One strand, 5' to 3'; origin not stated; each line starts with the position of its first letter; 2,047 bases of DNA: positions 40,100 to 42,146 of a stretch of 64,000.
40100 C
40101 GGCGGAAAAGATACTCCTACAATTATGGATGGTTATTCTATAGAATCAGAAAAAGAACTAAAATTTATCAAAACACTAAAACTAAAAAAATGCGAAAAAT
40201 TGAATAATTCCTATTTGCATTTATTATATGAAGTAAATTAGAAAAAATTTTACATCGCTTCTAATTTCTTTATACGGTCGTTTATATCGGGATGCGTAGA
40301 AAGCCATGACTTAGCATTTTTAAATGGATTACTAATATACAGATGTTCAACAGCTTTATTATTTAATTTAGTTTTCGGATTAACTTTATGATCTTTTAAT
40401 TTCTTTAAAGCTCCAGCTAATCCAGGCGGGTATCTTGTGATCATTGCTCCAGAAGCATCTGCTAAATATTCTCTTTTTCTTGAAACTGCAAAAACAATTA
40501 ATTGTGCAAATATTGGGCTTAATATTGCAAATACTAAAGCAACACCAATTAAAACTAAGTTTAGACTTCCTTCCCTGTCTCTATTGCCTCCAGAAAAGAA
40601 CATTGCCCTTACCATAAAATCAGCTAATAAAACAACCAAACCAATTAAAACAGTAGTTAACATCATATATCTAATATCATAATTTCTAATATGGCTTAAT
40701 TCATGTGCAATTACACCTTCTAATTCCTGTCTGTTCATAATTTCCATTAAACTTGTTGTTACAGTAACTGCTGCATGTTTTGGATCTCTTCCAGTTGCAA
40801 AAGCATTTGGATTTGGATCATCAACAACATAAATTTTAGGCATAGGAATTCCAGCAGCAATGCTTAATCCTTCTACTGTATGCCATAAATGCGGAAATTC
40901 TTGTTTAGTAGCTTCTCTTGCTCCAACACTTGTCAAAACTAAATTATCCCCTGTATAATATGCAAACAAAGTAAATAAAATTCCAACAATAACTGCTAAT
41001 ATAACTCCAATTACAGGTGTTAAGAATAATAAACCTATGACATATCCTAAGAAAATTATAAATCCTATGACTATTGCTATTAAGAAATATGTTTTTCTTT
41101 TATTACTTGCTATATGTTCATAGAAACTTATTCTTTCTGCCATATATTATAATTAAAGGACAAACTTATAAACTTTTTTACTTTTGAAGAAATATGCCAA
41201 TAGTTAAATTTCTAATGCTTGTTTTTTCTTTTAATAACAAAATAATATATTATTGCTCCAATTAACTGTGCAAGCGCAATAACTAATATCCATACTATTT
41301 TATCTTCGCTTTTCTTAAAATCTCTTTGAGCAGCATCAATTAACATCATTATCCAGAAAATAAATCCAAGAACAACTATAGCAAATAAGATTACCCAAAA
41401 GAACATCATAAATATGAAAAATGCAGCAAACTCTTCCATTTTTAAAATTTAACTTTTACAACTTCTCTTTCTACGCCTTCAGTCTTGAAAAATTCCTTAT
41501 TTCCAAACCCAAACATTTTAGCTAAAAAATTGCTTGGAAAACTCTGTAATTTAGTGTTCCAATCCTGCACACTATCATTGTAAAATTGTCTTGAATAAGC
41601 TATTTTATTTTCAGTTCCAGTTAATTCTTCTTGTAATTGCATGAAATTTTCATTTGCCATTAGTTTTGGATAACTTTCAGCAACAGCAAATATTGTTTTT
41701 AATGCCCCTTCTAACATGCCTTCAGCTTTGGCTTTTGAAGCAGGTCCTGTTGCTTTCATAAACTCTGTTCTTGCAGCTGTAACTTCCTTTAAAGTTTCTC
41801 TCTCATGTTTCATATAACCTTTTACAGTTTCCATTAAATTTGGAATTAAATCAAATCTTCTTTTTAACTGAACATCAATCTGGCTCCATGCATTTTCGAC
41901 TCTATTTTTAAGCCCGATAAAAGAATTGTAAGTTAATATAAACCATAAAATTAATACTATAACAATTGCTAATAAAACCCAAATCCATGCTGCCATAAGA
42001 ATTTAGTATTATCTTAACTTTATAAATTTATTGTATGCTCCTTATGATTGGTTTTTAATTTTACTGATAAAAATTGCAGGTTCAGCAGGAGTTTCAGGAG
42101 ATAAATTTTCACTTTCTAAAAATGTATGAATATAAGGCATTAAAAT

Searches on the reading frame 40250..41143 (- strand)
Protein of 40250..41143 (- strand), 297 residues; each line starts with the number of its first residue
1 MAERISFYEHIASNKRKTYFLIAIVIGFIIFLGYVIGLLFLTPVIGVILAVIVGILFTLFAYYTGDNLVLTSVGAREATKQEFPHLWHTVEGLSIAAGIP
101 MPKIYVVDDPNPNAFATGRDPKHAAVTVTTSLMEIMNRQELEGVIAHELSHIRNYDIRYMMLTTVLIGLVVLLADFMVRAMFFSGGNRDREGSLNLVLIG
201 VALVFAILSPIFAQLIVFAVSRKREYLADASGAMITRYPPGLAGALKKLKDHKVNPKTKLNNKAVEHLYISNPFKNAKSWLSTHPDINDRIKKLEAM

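Call 55: search_protein_families(library=pfam, proteins=[window:40250-41143:-], max_evalue=0.001)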
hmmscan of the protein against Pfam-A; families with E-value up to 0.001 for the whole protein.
window:40250-41143:- (297 aa): 2 families
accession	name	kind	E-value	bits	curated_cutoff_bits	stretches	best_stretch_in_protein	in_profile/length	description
PF01435.24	Peptidase_M48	-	2.6e-32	112.6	20.3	1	82-296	3-184/186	Peptidase family M48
PF05569.17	Peptidase_M56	-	1.2e-05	25.1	31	1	48-166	107-218/296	BlaR1 peptidase M56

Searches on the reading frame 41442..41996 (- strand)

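Call 55: search_protein_families(library=pfam, proteins=[window:41442-41996:-], max_evalue=0.001)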
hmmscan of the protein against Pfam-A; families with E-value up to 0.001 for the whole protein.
window:41442-41996:- (184 aa): 1 family
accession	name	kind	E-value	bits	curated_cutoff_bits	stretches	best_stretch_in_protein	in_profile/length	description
PF04011.17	LemA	-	9.7e-63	210.9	26.2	1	36-184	1-149/149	LemA family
